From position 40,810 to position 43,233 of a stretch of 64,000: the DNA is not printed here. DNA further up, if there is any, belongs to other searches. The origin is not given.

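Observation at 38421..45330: L-rhamnose operon ends in an uncharacterised 706-aa membrane protein instead of a known rhamnose transporter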

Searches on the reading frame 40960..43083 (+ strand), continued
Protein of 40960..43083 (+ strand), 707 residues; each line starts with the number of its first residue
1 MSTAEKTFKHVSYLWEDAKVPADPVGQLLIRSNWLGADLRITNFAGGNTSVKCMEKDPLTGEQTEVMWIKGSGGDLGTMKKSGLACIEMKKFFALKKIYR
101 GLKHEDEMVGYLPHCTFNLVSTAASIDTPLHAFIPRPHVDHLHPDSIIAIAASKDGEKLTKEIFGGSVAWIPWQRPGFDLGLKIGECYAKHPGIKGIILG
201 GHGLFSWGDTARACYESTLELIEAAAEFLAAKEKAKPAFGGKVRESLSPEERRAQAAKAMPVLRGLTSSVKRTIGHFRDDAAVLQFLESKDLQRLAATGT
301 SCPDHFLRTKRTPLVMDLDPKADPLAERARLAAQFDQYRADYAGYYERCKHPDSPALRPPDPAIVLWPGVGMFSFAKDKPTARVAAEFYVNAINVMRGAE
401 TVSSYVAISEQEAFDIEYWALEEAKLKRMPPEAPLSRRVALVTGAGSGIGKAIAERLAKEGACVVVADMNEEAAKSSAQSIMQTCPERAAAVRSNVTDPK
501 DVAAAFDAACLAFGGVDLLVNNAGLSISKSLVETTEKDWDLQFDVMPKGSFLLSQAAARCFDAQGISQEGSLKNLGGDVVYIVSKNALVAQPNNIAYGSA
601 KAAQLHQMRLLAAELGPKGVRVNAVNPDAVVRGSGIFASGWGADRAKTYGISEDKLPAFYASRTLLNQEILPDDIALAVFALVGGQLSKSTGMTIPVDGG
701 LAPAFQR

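Call 75: find_encoding_contigs(protein=P0222, flank=10000, max_places=1)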
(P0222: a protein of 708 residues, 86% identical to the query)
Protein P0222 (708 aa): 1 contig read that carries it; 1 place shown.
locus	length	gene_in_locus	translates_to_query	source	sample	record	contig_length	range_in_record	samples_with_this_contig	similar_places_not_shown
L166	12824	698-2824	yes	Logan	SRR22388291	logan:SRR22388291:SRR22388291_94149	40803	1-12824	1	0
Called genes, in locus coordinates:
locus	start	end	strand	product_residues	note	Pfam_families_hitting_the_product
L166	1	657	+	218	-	?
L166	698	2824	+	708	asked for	PF00596:Aldolase_II, PF00106:adh_short, PF13561:adh_short_C2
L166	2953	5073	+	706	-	PF20581:DUF6785, PF20580:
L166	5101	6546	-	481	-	-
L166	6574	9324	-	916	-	-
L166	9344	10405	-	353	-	-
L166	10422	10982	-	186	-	PF07963:N_methyl (weak)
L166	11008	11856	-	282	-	PF07963:N_methyl (weak)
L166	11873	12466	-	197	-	-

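Call 76: find_encoding_contigs(protein=P0223, flank=10000, max_places=1)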
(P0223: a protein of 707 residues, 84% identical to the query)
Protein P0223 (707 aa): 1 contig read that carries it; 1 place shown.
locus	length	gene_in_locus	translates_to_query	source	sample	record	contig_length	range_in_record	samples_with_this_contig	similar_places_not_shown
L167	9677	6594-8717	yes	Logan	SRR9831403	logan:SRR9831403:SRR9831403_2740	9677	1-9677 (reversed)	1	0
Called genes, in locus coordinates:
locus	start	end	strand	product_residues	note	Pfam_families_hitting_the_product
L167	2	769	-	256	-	?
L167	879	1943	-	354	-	PF06089:Asparaginase_II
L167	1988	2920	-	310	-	PF00248:Aldo_ket_red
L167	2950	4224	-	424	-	PF01408:GFO_IDH_MocA, PF02894:GFO_IDH_MocA_C, PF22725:GFO_IDH_MocA_C3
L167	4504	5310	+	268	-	PF08220:HTH_DeoR, PF00455:DeoRC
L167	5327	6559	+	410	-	PF01261:AP_endonuc_2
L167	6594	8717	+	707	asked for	PF00596:Aldolase_II, PF00106:adh_short, PF08659:KR (faint), PF13561:adh_short_C2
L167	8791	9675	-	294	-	?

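Call 77: find_encoding_contigs(protein=P0228, flank=10000, max_places=1)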
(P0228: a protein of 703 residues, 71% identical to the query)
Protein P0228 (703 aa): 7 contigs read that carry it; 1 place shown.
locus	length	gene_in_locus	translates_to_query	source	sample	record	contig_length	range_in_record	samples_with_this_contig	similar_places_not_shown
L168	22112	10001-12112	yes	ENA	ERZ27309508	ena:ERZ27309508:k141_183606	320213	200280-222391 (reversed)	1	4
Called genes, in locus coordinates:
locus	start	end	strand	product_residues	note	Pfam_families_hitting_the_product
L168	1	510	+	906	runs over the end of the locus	PF07646:Kelch_2 (faint), PF01344:Kelch_1 (faint), PF13415:Beta-prop_FBX42, PF24681:Kelch_KLHDC2_KLHL20_DRC7, PF24981:Beta-prop_ATRN-LZTR1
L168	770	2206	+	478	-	PF00514:Arm (faint), PF13646:HEAT_2, PF03130:HEAT_PBS (faint), PF13513:HEAT_EZ (faint), PF02985:HEAT (faint), PF13646:HEAT_2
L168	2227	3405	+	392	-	PF08305:NPCBM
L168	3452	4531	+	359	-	PF00753:Lactamase_B (weak)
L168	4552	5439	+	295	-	PF12706:Lactamase_B_2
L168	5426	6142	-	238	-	-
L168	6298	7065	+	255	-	PF01022:HTH_5 (weak), PF08220:HTH_DeoR, PF12802:MarR_2 (weak), PF12840:HTH_20 (weak), PF25213:HVO_A0261_N (weak), PF00455:DeoRC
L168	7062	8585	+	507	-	PF00370:FGGY_N, PF02782:FGGY_C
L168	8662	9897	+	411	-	PF01261:AP_endonuc_2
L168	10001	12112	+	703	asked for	PF00596:Aldolase_II, PF08659:KR (faint), PF00106:adh_short, PF13561:adh_short_C2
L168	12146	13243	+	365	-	PF14486:DUF4432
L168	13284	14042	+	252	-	PF02754:CCG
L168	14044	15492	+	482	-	PF02589:LUD_dom, PF13187:Fer4_9 (faint), PF13237:Fer4_10 (faint), PF00037:Fer4 (faint), PF12797:Fer4_2 (faint), PF13183:Fer4_8, PF13534:Fer4_17 (weak), PF11870:LutB_C, +1 more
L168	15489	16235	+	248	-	PF02589:LUD_dom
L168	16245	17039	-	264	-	PF05721:PhyH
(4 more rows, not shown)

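Call 83: find_encoding_contigs(protein=P0227, flank=8000, max_places=1)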
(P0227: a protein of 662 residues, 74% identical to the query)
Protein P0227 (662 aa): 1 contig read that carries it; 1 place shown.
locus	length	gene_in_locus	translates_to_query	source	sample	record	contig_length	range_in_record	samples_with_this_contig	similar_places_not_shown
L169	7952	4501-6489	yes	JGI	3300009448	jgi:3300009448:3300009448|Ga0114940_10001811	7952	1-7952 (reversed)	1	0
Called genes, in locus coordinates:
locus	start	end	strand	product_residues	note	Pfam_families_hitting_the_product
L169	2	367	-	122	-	?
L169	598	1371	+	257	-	PF08220:HTH_DeoR, PF08279:HTH_11 (weak), PF12802:MarR_2 (faint), PF25213:HVO_A0261_N (faint), PF00455:DeoRC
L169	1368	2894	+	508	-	PF00370:FGGY_N, PF02782:FGGY_C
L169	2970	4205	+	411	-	PF01261:AP_endonuc_2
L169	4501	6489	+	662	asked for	PF00596:Aldolase_II, PF00106:adh_short, PF08659:KR (weak), PF13561:adh_short_C2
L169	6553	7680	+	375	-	PF14486:DUF4432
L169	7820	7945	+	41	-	-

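Call 84: find_encoding_contigs(protein=P0225, flank=8000, max_places=2)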
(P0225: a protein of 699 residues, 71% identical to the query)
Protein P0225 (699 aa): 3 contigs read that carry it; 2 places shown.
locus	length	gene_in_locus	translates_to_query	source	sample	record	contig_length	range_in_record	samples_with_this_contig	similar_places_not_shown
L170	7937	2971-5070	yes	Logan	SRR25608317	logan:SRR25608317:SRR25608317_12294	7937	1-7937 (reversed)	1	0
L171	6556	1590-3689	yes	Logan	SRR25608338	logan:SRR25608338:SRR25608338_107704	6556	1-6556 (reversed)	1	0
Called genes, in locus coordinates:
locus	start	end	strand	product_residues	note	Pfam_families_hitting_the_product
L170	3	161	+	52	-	?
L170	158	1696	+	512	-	PF00370:FGGY_N, PF02782:FGGY_C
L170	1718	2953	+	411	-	PF01261:AP_endonuc_2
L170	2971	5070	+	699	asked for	PF00596:Aldolase_II, PF00106:adh_short, PF08659:KR (weak), PF13561:adh_short_C2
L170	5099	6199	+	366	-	PF14486:DUF4432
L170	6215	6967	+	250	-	PF02754:CCG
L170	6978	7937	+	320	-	?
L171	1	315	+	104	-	?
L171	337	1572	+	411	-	PF01261:AP_endonuc_2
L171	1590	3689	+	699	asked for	PF00596:Aldolase_II, PF00106:adh_short, PF08659:KR (weak), PF13561:adh_short_C2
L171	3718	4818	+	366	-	PF14486:DUF4432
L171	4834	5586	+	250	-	PF02754:CCG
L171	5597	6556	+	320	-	?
